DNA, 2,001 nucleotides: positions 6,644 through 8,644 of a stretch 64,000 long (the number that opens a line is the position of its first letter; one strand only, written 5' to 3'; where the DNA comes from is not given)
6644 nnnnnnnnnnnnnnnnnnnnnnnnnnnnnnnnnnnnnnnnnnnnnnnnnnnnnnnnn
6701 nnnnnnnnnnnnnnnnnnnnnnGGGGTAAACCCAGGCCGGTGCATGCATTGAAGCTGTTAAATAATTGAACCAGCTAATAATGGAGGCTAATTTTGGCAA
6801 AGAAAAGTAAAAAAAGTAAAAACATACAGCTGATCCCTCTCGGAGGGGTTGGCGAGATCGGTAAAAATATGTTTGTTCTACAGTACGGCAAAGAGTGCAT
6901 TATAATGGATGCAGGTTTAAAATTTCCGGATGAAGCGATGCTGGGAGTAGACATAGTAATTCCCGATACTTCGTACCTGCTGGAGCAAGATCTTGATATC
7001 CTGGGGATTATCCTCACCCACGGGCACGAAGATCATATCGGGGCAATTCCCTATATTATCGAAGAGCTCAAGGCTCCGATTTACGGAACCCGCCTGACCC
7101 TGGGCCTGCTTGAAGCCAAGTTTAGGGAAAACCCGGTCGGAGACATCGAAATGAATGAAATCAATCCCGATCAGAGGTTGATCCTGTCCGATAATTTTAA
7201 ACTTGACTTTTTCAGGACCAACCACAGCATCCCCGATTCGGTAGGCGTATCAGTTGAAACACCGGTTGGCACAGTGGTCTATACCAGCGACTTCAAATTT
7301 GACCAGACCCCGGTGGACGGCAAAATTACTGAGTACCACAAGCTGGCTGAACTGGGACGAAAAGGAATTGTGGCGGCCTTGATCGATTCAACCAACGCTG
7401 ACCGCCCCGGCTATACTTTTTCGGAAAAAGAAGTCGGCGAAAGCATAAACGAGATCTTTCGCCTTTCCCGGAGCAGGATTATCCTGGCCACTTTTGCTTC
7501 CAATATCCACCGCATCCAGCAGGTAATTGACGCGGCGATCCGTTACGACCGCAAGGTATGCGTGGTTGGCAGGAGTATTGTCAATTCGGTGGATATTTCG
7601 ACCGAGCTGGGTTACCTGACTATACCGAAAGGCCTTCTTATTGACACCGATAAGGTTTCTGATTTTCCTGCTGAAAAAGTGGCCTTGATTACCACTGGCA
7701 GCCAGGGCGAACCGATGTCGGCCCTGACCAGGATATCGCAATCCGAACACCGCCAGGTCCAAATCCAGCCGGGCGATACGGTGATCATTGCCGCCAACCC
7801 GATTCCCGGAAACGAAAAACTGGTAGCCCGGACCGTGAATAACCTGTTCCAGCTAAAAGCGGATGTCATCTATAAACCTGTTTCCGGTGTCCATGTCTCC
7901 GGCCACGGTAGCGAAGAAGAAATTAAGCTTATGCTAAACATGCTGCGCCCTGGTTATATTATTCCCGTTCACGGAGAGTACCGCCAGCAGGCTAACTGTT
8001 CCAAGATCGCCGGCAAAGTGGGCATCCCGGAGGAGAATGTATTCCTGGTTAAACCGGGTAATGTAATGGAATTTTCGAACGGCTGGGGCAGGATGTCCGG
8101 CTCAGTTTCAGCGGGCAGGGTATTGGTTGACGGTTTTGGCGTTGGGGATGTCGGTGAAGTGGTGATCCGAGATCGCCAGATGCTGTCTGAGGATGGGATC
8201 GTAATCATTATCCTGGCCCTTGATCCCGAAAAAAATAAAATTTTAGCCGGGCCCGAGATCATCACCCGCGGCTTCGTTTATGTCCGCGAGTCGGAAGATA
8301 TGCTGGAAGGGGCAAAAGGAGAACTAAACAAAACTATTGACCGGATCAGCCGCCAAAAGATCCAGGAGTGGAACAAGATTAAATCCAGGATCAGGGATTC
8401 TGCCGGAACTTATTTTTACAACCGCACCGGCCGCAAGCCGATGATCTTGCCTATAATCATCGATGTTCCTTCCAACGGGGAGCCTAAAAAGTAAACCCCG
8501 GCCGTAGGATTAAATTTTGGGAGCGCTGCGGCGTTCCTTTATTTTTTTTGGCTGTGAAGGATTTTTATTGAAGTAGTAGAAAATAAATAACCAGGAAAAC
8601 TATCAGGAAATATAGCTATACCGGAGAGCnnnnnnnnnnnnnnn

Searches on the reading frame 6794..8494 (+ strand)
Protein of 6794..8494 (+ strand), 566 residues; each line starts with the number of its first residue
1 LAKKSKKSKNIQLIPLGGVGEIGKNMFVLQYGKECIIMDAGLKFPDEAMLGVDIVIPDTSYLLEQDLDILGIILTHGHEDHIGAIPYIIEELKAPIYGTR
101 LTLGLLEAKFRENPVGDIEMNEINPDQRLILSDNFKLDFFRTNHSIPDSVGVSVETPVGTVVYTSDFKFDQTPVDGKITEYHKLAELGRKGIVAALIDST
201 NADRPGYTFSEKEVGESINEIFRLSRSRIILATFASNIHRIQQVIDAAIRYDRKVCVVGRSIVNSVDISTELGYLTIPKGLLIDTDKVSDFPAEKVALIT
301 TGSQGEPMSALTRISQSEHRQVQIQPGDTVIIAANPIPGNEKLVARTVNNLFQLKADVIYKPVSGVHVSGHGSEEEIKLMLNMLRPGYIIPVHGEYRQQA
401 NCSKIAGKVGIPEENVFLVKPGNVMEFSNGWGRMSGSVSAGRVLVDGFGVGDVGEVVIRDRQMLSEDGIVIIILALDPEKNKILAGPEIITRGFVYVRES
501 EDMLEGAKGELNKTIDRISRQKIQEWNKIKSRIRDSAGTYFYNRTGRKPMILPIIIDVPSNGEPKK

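Call 77: search_protein_families(library=pfam, max_evalue=1e-8, proteins=[window:6794-8494:+])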
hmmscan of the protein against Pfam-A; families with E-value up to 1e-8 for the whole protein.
window:6794-8494:+ (566 aa): 5 families
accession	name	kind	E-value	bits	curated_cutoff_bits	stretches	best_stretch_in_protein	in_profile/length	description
PF22505.1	RNase_J_b_CASP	-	1.4e-51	174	27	1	227-351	2-126/126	Ribonuclease J, beta-CASP domain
PF17770.6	RNase_J_C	-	3e-34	118.5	23.8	1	457-558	1-102/102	Ribonuclease J C-terminal domain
PF00753.33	Lactamase_B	-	5.2e-15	56.4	22.7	1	23-172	5-155/196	Metallo-beta-lactamase superfamily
PF07521.17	RMMBL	-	4.8e-10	39.7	21.6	1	366-401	11-47/63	Zn-dependent metallo-hydrolase RNA specificity domain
PF12706.13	Lactamase_B_2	-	6.4e-10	39.4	27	1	68-169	30-145/200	Beta-lactamase superfamily domain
